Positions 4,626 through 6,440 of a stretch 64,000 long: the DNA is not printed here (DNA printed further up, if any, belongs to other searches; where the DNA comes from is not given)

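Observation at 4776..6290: Secreted neutral-ceramidase homolog in a free-living high-GC bacterium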

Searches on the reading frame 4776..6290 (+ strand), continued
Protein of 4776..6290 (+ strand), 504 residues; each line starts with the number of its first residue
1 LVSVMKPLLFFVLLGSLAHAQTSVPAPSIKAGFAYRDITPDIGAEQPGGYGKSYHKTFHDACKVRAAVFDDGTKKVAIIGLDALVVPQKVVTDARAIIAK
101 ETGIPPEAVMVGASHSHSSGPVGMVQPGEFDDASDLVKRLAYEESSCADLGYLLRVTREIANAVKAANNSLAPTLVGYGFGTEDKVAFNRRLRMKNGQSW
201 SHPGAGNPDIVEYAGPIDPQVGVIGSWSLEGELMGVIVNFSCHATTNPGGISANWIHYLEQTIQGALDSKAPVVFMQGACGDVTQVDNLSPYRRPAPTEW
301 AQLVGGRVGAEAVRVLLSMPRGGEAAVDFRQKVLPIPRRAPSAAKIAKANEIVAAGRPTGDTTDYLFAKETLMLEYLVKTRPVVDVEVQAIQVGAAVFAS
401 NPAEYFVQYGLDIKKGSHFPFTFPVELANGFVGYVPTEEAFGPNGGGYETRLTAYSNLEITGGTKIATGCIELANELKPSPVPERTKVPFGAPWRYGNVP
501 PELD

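Call 28: fold_search(model_id=the predicted structure, library=pdb)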
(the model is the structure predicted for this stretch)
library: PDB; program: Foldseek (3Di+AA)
matches with E <= 10: 780; with E <= 0.001: 6
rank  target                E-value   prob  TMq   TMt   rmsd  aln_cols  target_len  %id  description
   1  2zws                  2.0e-19  1.00  0.62  0.50   8.6       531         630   20  Crystal Structure Analysis of neutral ceramidase from Pseudomonas aeruginosa (released 2009-03-03)
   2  2zxc_A                6.2e-19  1.00  0.59  0.47   9.3       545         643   18  Ceramidase complexed with C2 (released 2009-02-03)
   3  4wgk_B                1.5e-18  1.00  0.61  0.47  10.3       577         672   15  Crystal structure of human neutral ceramidase with Zn-bound phosphate (released 2015-07-08)
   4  4wgk_A                1.0e-17  1.00  0.60  0.46  12.6       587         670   15  Crystal structure of human neutral ceramidase with Zn-bound phosphate (released 2015-07-08)
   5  8emt_A                1.9e-04  0.35  0.13  0.06  25.4       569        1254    8  Cryo-EM analysis of the human aldehyde oxidase from liver (released 2023-05-10)
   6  4uhw                  7.6e-04  0.23  0.13  0.06  25.6       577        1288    9  Human aldehyde oxidase (released 2015-09-02)
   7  3una_A                1.3e-03  0.20  0.14  0.06  23.1       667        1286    9  Crystal Structure of Bovine Milk Xanthine Dehydrogenase with NAD Bound (released 2012-05-09)
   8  8emt_B                2.1e-03  0.14  0.12  0.06  26.6       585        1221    7  Cryo-EM analysis of the human aldehyde oxidase from liver (released 2023-05-10)
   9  4ytz_A                2.3e-03  0.15  0.12  0.05  24.6       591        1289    8  Rat xanthine oxidoreductase, C-terminal deletion protein variant, crystal grown without dithiothreitol (released 2015-04-22)
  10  3eub_C                2.4e-03  0.18  0.13  0.09  25.2       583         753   10  Crystal Structure of Desulfo-Xanthine Oxidase with Xanthine (released 2009-01-27)
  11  5epg                  2.4e-03  0.16  0.13  0.06  25.4       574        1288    8  Human aldehyde oxidase SNP S1271L (released 2016-02-17)
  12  4uhx                  2.9e-03  0.11  0.10  0.05  23.1       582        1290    7  Human aldehyde oxidase in complex with phthalazine and thioridazine (released 2015-09-02)
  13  6adj_A                3.2e-03  0.16  0.13  0.06  24.3       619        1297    8  Rat Xanthine oxidoreductase, D428E variant (released 2019-08-07)
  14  7orc_A                3.4e-03  0.15  0.13  0.06  25.6       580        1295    8  Human Aldehyde Oxidase in complex with Raloxifene (released 2021-09-01)
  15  4yty_A                3.8e-03  0.15  0.13  0.06  24.9       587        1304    8  Structure of rat xanthine oxidoreductase, C535A/C992R/C1324S, NADH bound form (released 2015-04-22)
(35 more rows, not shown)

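Call 29: search_protein_families(library=pfam, proteins=[L071:5116-6387:+, L014:306-1679:+, L066:13876-15393:+, L014:9297-9872:-, L014:11636-12355:+, L071:13675-16650:+, L071:18744-20342:+, L076:15640-19080:-, L014:2651-4027:-], max_evalue=0.0001)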
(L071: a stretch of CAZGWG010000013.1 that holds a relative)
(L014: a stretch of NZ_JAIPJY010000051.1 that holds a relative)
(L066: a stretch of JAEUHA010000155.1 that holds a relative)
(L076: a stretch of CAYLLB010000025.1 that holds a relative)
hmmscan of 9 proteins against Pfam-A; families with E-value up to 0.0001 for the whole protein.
L071:5116-6387:+ (423 aa): 3 families
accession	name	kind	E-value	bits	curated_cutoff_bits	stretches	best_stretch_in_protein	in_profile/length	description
PF01408.29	GFO_IDH_MocA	-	1.3e-19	71.5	24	1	33-166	1-119/120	Oxidoreductase family, NAD-binding Rossmann fold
PF22725.1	GFO_IDH_MocA_C3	-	1.9e-09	38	27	1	179-311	3-123/124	GFO/IDH/MocA C-terminal domain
PF02894.22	GFO_IDH_MocA_C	-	3.7e-05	24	22.9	1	221-375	27-190/218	Oxidoreductase family, C-terminal alpha/beta domain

L014:306-1679:+ (457 aa): 1 family
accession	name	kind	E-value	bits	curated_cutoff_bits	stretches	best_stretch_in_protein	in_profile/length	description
PF07394.17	DUF1501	-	8.2e-94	315.4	27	1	51-456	1-389/390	Protein of unknown function (DUF1501)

L066:13876-15393:+ (505 aa): 3 families
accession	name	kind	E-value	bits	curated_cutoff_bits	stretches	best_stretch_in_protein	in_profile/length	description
PF00884.28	Sulfatase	-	5.6e-68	229.9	25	1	43-356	1-301/301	Sulfatase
PF16347.10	SGSH_C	-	3.2e-12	47.3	29.3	1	311-393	8-89/154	N-sulphoglucosamine sulphohydrolase, C-terminal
PF01663.27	Phosphodiest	-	2.4e-09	37.7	23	0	65-111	18-64/342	Type I phosphodiesterase / nucleotide pyrophosphatase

L014:9297-9872:- (191 aa): 1 family
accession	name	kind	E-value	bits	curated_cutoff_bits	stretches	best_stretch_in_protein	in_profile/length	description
PF14237.11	GYF_2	-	2.9e-10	40.2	25.8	1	5-54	1-50/50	GYF domain 2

L014:11636-12355:+ (239 aa): 1 family
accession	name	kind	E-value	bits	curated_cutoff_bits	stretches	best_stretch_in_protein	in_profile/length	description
PF00881.29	Nitroreductase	-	1.8e-20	74.3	23.5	1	40-215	2-167/167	Nitroreductase family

L071:13675-16650:+ (991 aa): 4 families
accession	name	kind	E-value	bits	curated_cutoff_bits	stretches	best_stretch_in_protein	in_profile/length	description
PF23500.1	DUF7133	-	5.8e-118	395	27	1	36-425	3-385/385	Domain of unknown function (DUF7133)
PF13646.12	HEAT_2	-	3.2e-13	50.2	27.7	1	506-590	2-84/88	HEAT repeats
PF13442.11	Cytochrome_CBB3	-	2.7e-07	31.3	27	1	860-900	3-38/68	Cytochrome C oxidase, cbb3-type, subunit III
PF00034.26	Cytochrom_C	-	9.2e-06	27.3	21.3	0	861-895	2-37/90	Cytochrome c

L071:18744-20342:+ (532 aa): 1 family
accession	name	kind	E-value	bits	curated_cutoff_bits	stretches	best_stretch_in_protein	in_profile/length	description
PF20254.3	DMFA2_C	-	3.9e-84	283.7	27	1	100-497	2-369/374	N,N-dimethylformamidase beta subunit-like, C-terminal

L076:15640-19080:- (1146 aa): 4 families
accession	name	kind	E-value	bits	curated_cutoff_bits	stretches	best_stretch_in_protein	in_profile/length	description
PF25183.1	OMP_b-brl_4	-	3.7e-177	591.7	30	1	333-1137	9-836/838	Outer membrane beta barrel domain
PF13620.12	CarboxypepD_reg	-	3e-10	40.7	32.3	1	41-101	6-69/82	Carboxypeptidase regulatory-like domain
PF13715.12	CarbopepD_reg_2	-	1.7e-07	31.6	32.2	1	41-103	4-66/88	CarboxypepD_reg-like domain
PF17210.9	SdrD_B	-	1.8e-05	25.3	29.7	1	38-88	13-65/112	SdrD B-like domain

L014:2651-4027:- (458 aa): 1 family
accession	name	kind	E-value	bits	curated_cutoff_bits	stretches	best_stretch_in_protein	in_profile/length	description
PF01235.23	Na_Ala_symp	-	2.2e-127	426.1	24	1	65-454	6-383/392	Sodium:alanine symporter family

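Call 40: search_protein_families(library=pfam, proteins=[L078:474-2030:+, L078:3749-4489:-, L078:5005-8295:+, L078:8317-9957:+, L078:17824-18651:+, L078:18658-19263:+, L078:20415-21344:+, L065:4296-5384:+, L065:5400-6503:+, L065:6851-8047:-], max_evalue=0.0001)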
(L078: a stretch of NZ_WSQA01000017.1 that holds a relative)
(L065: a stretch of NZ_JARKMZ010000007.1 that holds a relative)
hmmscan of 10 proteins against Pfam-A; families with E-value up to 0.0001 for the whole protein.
L078:474-2030:+ (518 aa): 1 family
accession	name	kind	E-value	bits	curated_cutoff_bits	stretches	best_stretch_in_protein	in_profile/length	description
PF03747.19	ADP_ribosyl_GH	-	4.8e-36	125.4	26.2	1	44-334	1-286/287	ADP-ribosylglycohydrolase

L078:3749-4489:- (246 aa): 2 families
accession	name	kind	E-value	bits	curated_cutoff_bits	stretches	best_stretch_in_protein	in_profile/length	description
PF00392.27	GntR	-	1.3e-19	70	27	1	17-80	1-64/64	Bacterial regulatory proteins, gntR family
PF07702.18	UTRA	-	1.3e-18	67.6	23.8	1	134-240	34-140/141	UTRA domain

L078:5005-8295:+ (1096 aa): 4 families
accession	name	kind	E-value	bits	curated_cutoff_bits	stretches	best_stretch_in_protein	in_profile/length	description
PF07715.20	Plug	-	1.7e-18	67.5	23.9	1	175-279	2-107/107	TonB-dependent Receptor Plug Domain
PF00593.30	TonB_dep_Rec_b-barrel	-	2.1e-15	57.9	27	1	459-926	27-363/436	TonB dependent receptor-like, beta-barrel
PF13715.12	CarbopepD_reg_2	-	4.3e-15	55.9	32.2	1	86-167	1-88/88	CarboxypepD_reg-like domain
PF13620.12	CarboxypepD_reg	-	6.9e-11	42.8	32.3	1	86-155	2-79/82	Carboxypeptidase regulatory-like domain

L078:8317-9957:+ (546 aa): 3 families
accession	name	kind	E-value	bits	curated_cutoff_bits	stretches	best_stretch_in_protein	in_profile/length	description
PF07980.17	SusD_RagB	-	4.8e-47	161.5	23.1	1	286-545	33-297/297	SusD family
PF14322.12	SusD-like_3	-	7.6e-13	49.6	27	1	40-205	16-186/191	Starch-binding associating with outer membrane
PF12771.13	SusD-like_2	-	7.7e-05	22.1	27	0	124-222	89-175/415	Starch-binding associating with outer membrane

L078:17824-18651:+ (275 aa): 1 family
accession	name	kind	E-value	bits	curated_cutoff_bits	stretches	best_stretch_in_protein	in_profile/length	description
PF06439.18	3keto-disac_hyd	-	2.4e-25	90.1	26.8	1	37-264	2-183/187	3-keto-disaccharide hydrolase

L078:18658-19263:+ (201 aa): 1 family
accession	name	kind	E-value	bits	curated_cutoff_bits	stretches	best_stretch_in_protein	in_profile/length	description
PF06439.18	3keto-disac_hyd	-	7.9e-42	143.9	26.8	1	25-198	3-187/187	3-keto-disaccharide hydrolase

L078:20415-21344:+ (309 aa): 0 families

L065:4296-5384:+ (362 aa): 1 family
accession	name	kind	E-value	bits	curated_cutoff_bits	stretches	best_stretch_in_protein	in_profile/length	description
PF01244.27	Peptidase_M19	-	5.5e-53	180.6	26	1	3-358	3-318/319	Membrane dipeptidase (Peptidase family M19)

L065:5400-6503:+ (367 aa): 2 families
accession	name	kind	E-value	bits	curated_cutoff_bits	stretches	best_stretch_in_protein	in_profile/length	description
PF01168.26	Ala_racemase_N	-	4.2e-21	76.1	24.1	1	21-239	3-214/220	Alanine racemase, N-terminal domain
PF14031.13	D-ser_dehydrat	-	4.9e-18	66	22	1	258-347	1-97/97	Putative serine dehydratase domain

L065:6851-8047:- (398 aa): 5 families
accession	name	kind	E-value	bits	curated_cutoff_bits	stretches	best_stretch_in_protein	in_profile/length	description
PF13905.12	Thioredoxin_8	-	5e-16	59.3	27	1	282-375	2-94/94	Thioredoxin-like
PF00578.27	AhpC-TSA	-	3.3e-09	37.2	26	1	257-335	1-80/124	AhpC/TSA family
PF08534.16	Redoxin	-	1.9e-08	34.7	26.6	1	271-379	18-132/148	Redoxin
PF00085.26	Thioredoxin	-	2.1e-07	31.3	23.5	1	276-328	12-64/103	Thioredoxin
PF14289.11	DUF4369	-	7.6e-06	26.9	25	1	30-117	3-78/91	Domain of unknown function (DUF4369)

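Call 49: search_protein_families(library=pfam, alignment_id=A2, max_evalue=0.00001)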
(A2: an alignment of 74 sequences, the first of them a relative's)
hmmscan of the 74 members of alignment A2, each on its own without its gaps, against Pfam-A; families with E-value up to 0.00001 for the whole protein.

A. member 1, L001:883-1602:+ (240 aa): 0 families

B. families by the number of members that match (of 74 scanned): 77 families (the first 25 are shown)
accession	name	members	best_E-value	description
PF14237.11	GYF_2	12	4.8e-11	GYF domain 2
PF13570.13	Beta-prop_ACSF4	4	1.1e-52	Beta-alanine-activating enzyme, beta-propeller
PF00069.31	Pkinase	4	5.7e-50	Protein kinase domain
PF13360.13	PQQ_2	4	5.9e-42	Outer membrane protein assembly factor BamB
PF07714.23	PK_Tyr_Ser-Thr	4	6.7e-31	Protein tyrosine and serine/threonine kinase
PF01011.28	PQQ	4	2.9e-14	Glucose/ethanol/alcohol dehydrogenase, beta-propeller domain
PF03109.22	ABC1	4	8.7e-10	ABC1 atypical kinase-like domain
PF00884.28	Sulfatase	3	4.4e-57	Sulfatase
PF13620.12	CarboxypepD_reg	3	2e-20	Carboxypeptidase regulatory-like domain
PF01408.29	GFO_IDH_MocA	3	1.3e-19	Oxidoreductase family, NAD-binding Rossmann fold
PF16347.10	SGSH_C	3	6.7e-13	N-sulphoglucosamine sulphohydrolase, C-terminal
PF23414.1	Beta-prop_EML_2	3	3.2e-08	Echinoderm microtubule-associated protein second beta-propeller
PF25183.1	OMP_b-brl_4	2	2.9e-216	Outer membrane beta barrel domain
PF07980.17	SusD_RagB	2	4.8e-47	SusD family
PF00593.30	TonB_dep_Rec_b-barrel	2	1.8e-27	TonB dependent receptor-like, beta-barrel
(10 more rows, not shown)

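Call 50: search_protein_families(library=pfam, alignment_id=A3, max_evalue=0.00001)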
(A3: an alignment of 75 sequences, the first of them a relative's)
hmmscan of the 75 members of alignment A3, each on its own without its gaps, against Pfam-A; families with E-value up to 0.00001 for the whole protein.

A. member 1, L001:3501-4874:- (457 aa): 0 families

B. families by the number of members that match (of 75 scanned): 112 families (the first 25 are shown)
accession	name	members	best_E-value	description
PF00881.29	Nitroreductase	12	6.1e-22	Nitroreductase family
PF00884.28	Sulfatase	4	2.9e-58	Sulfatase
PF16347.10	SGSH_C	4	4.6e-28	N-sulphoglucosamine sulphohydrolase, C-terminal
PF00034.26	Cytochrom_C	4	7.4e-08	Cytochrome c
PF13649.12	Methyltransf_25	4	1.6e-07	Methyltransferase domain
PF23500.1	DUF7133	3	2.3e-118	Domain of unknown function (DUF7133)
PF01408.29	GFO_IDH_MocA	3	3.4e-28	Oxidoreductase family, NAD-binding Rossmann fold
PF13646.12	HEAT_2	3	3e-20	HEAT repeats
PF13489.12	Methyltransf_23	3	1.7e-11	Methyltransferase domain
PF13442.11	Cytochrome_CBB3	3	1.8e-08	Cytochrome C oxidase, cbb3-type, subunit III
PF08242.18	Methyltransf_12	3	1.1e-07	Methyltransferase domain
PF08241.18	Methyltransf_11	3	3.3e-07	Methyltransferase domain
PF00004.35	AAA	2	1.1e-23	ATPase family associated with various cellular activities (AAA)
PF01261.30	AP_endonuc_2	2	2.4e-20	Xylose isomerase-like TIM barrel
PF22725.1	GFO_IDH_MocA_C3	2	5.7e-18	GFO/IDH/MocA C-terminal domain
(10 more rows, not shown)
